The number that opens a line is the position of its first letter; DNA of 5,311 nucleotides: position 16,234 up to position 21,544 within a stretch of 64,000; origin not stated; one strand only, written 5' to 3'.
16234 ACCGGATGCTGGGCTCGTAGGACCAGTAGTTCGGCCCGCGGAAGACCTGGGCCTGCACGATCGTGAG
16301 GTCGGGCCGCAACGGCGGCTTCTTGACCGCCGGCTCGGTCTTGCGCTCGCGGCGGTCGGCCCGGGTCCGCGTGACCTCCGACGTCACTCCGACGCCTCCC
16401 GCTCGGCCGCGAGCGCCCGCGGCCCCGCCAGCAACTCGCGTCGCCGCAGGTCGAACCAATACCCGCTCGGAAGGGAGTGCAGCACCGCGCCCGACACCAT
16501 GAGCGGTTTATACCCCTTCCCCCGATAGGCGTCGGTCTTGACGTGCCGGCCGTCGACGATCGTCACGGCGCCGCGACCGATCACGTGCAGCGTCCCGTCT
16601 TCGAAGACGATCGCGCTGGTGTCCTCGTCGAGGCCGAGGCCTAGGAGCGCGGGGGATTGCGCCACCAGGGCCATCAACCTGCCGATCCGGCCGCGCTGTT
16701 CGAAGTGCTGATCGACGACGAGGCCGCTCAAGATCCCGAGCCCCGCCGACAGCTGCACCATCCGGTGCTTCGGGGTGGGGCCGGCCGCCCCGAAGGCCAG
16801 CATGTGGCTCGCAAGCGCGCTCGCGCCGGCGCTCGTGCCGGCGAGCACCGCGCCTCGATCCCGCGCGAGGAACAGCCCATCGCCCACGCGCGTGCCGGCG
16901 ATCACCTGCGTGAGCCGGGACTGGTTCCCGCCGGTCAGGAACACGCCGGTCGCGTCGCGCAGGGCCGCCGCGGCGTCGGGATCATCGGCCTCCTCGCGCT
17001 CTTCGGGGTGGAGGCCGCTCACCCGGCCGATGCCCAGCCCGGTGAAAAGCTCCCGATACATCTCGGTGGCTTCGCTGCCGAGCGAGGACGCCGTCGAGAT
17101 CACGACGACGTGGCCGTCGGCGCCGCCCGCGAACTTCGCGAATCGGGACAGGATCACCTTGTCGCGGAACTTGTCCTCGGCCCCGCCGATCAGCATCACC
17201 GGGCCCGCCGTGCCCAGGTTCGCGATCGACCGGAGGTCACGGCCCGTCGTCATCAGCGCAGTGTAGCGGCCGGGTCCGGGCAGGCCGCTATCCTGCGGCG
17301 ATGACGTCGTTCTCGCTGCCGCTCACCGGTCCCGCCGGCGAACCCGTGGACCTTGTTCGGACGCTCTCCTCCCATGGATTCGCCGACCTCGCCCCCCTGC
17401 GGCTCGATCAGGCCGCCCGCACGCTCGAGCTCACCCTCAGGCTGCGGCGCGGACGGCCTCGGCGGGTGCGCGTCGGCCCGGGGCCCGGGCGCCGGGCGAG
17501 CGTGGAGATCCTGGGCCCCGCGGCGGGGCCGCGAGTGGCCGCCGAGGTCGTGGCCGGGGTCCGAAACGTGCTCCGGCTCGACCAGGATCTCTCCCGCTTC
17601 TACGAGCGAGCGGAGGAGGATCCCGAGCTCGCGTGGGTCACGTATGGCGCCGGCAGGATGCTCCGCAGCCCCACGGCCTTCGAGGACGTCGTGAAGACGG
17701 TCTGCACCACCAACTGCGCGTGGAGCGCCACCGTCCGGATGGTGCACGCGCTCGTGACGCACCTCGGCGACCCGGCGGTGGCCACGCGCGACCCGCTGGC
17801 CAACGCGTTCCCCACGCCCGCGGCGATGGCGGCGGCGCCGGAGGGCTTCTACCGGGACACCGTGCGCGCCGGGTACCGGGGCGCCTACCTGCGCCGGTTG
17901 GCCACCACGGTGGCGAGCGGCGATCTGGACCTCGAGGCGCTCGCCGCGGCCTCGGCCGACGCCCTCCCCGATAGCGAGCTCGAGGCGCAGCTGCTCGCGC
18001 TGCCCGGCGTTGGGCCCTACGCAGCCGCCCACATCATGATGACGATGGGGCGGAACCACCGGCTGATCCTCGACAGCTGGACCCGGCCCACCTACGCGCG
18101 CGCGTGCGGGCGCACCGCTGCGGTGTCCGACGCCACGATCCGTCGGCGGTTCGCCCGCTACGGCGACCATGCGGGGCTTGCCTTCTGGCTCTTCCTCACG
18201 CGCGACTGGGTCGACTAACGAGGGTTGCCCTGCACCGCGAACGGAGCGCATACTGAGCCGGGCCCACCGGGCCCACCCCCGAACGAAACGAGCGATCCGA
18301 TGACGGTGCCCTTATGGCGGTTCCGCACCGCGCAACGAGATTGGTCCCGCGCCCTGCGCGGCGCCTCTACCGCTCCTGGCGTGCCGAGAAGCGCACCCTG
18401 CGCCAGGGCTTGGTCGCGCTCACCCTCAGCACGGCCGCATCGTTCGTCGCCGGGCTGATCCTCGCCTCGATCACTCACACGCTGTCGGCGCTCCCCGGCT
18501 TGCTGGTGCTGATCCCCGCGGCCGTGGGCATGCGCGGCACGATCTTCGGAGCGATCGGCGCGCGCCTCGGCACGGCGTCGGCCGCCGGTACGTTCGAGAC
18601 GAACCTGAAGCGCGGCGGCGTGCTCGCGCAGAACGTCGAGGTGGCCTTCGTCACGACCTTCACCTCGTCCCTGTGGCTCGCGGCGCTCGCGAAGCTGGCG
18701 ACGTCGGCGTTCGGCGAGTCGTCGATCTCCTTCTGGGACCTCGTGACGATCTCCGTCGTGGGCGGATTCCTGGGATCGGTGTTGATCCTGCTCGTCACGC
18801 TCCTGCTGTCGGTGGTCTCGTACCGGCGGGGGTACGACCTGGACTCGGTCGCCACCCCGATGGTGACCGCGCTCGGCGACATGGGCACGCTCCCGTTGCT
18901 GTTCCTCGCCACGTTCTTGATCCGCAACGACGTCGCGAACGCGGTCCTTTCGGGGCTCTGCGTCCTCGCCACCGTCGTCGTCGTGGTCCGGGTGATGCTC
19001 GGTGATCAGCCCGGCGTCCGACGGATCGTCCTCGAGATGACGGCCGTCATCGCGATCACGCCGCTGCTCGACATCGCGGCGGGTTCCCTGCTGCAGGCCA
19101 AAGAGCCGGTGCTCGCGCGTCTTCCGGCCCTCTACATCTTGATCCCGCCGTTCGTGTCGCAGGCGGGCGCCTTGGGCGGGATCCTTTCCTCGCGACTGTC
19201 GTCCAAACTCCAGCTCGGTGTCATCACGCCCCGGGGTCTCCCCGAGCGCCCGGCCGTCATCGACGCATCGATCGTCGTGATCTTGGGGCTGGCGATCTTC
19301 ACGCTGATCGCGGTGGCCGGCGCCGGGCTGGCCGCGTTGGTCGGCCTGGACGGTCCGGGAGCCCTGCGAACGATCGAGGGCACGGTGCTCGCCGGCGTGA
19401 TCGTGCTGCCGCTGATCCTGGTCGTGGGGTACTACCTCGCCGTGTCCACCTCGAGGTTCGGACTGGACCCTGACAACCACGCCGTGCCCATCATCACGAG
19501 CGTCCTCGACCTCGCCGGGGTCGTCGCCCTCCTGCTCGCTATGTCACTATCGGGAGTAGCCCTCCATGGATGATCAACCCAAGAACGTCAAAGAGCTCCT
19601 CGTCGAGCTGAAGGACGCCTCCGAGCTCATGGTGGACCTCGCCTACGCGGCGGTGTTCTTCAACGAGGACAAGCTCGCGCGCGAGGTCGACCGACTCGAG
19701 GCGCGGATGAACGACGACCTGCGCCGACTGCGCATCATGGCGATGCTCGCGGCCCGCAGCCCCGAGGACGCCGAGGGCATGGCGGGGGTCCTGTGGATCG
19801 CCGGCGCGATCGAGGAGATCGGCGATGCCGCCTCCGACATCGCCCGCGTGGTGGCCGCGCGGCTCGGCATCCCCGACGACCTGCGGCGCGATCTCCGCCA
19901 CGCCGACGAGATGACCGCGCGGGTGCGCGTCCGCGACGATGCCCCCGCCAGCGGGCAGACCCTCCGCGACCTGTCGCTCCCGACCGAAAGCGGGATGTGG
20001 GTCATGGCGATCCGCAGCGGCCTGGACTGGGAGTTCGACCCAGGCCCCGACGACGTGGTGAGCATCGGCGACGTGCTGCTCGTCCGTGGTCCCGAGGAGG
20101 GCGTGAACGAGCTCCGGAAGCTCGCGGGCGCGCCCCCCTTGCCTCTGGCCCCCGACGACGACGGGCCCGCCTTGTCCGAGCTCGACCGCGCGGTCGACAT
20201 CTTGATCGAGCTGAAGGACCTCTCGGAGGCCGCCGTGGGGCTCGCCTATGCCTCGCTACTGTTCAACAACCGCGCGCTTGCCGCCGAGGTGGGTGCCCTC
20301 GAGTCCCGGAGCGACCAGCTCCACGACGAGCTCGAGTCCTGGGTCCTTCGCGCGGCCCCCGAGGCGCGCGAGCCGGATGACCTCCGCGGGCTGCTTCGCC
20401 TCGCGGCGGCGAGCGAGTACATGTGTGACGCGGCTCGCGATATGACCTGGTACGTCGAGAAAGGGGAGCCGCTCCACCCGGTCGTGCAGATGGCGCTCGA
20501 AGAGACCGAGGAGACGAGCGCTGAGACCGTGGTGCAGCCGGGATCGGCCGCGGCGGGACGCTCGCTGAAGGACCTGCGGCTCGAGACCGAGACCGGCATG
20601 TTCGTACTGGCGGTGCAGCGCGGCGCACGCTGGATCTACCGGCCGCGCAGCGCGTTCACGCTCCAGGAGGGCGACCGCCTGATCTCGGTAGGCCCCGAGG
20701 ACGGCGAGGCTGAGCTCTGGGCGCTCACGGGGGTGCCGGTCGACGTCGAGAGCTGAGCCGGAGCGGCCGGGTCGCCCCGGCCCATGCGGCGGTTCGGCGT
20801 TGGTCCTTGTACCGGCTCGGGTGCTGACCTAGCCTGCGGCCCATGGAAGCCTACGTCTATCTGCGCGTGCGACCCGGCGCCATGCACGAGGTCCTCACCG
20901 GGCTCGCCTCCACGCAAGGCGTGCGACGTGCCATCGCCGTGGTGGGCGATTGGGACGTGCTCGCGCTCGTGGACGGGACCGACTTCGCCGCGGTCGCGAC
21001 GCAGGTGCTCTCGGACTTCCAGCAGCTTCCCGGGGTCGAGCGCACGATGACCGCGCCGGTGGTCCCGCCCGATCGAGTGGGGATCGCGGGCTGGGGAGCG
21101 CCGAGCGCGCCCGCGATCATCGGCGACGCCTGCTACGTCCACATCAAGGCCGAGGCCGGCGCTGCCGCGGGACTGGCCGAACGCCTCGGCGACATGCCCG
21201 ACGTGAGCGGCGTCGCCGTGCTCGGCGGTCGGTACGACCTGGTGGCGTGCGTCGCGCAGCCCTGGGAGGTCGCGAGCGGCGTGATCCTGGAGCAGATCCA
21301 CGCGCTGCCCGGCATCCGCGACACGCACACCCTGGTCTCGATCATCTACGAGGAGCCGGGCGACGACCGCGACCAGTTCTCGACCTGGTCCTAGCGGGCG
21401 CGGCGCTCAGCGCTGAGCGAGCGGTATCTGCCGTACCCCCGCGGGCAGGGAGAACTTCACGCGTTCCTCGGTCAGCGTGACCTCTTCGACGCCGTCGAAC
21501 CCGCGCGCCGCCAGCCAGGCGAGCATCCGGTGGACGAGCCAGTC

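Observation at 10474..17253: Cyanophycin operon cphB-cphA in an actinobacterial-type genome, followed on the same strand by a DksA/TraR zinc-finger gene, pgi and gnd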

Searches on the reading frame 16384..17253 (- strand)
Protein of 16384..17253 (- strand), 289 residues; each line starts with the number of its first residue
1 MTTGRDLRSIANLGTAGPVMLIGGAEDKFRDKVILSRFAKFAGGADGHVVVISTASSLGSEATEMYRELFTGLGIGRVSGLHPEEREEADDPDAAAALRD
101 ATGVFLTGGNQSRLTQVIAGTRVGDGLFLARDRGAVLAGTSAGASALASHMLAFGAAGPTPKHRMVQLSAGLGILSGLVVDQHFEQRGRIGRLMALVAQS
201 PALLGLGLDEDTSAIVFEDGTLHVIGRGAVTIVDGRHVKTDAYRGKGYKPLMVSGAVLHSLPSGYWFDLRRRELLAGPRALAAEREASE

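Call 4: search_protein_families(library=pfam, proteins=[window:16384-17253:-])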
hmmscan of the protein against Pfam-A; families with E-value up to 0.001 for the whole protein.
window:16384-17253:- (289 aa): 1 family
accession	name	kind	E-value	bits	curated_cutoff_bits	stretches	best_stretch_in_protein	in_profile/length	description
PF03575.23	Peptidase_S51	-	3.8e-21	76.1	23.9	1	20-224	2-205/206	Peptidase family S51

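Call 5: search_protein_families(library=ncbifam, proteins=[window:16384-17253:-])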
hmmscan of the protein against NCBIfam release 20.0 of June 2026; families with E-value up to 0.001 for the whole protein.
window:16384-17253:- (289 aa): 1 family
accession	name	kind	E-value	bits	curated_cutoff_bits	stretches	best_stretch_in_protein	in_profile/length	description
TIGR02069.1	cyanophycinase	equivalog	3.3e-70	236.4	126.6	1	19-265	1-248/250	cyanophycinase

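Call 55: search_solved_structures(query=window:16384-17253:-, max_evalue=0.00001, show_alignments=1)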
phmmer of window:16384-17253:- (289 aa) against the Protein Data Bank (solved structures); distinct sequences matched with E-value up to 0.00001: 4.
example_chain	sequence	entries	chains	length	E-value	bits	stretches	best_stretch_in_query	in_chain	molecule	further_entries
7uqv_A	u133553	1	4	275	1.9e-57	198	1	16-275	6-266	Cyanophycinase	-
3en0_A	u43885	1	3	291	2.8e-47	164.7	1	15-261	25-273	Cyanophycinase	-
7uqw_A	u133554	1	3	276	6.8e-47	163.4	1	17-261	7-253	Cyanophycinase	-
6nqc_A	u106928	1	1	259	3.3e-09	39.8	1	79-235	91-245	Cyanophycinase-like exopeptidase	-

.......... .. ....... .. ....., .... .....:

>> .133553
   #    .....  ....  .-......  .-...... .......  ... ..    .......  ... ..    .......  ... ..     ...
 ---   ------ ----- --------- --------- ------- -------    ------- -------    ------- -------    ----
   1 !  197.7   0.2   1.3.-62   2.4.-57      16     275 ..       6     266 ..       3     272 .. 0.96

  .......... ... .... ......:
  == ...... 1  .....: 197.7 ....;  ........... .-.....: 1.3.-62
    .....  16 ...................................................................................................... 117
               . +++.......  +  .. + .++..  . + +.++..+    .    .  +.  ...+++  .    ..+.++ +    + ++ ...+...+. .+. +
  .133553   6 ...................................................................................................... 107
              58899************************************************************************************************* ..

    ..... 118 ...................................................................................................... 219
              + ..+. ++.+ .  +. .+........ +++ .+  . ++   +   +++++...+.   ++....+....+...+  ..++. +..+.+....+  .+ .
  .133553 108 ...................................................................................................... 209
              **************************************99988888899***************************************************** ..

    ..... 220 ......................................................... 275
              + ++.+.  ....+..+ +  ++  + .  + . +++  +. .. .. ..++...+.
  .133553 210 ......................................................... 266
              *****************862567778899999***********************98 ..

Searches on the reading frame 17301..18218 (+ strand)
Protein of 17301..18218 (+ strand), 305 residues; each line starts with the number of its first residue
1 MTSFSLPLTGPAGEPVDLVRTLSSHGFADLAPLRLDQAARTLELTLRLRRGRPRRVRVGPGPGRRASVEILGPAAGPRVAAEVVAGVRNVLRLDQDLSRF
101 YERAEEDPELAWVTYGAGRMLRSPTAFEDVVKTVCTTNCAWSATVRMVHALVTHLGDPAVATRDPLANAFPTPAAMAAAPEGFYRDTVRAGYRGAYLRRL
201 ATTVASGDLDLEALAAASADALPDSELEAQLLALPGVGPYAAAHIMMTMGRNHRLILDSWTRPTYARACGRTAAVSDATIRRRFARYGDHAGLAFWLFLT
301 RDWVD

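Call 4: search_protein_families(library=pfam, proteins=[window:17301-18218:+])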
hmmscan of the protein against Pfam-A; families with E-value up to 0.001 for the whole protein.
window:17301-18218:+ (305 aa): 1 family
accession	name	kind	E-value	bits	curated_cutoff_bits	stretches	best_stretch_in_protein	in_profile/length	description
PF00633.29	HHH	-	0.00076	19.7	24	0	229-246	11-28/30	Helix-hairpin-helix motif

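Call 5: search_protein_families(library=ncbifam, proteins=[window:17301-18218:+])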
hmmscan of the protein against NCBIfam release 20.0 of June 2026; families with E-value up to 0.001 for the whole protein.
window:17301-18218:+ (305 aa): 2 families
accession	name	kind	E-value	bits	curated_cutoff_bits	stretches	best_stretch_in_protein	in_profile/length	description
TIGR00588.1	ogg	subfamily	2.6e-11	43.2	397.85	1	85-260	76-252/310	8-oxoguanine DNA-glycosylase (ogg)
NF033542.1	transpos_IS110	equivalog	0.00075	18.7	140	0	195-254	184-245/343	IS110 family RNA-guided transposase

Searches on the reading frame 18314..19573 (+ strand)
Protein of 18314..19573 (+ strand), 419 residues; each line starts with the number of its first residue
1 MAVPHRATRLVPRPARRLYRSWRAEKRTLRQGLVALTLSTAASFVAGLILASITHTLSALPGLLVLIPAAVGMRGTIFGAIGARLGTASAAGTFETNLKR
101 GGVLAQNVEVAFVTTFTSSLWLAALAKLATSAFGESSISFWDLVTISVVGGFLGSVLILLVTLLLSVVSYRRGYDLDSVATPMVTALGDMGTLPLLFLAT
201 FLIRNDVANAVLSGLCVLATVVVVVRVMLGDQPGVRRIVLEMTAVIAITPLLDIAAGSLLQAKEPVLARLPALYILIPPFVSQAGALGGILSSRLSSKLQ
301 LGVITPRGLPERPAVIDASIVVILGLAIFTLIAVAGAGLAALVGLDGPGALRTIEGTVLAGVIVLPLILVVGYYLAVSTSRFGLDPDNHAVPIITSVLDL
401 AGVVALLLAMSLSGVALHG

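Call 18: search_protein_families(library=pfam, proteins=[window:18314-19573:+], max_evalue=0.00001)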
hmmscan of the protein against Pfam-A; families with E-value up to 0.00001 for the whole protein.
window:18314-19573:+ (419 aa): 1 family
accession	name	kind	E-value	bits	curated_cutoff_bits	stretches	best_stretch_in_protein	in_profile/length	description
PF01769.21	MgtE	-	3.8e-26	92.2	27.6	2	277-408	1-124/125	Divalent cation transporter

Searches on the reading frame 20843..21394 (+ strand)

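Call 18: search_protein_families(library=pfam, proteins=[window:20843-21394:+], max_evalue=0.00001)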
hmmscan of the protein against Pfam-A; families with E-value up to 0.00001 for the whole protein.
window:20843-21394:+ (183 aa): 1 family
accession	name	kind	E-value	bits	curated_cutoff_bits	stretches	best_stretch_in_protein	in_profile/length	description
PF01037.27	AsnC_trans_reg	-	4.9e-15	55.6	25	1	7-73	3-70/73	Lrp/AsnC ligand binding domain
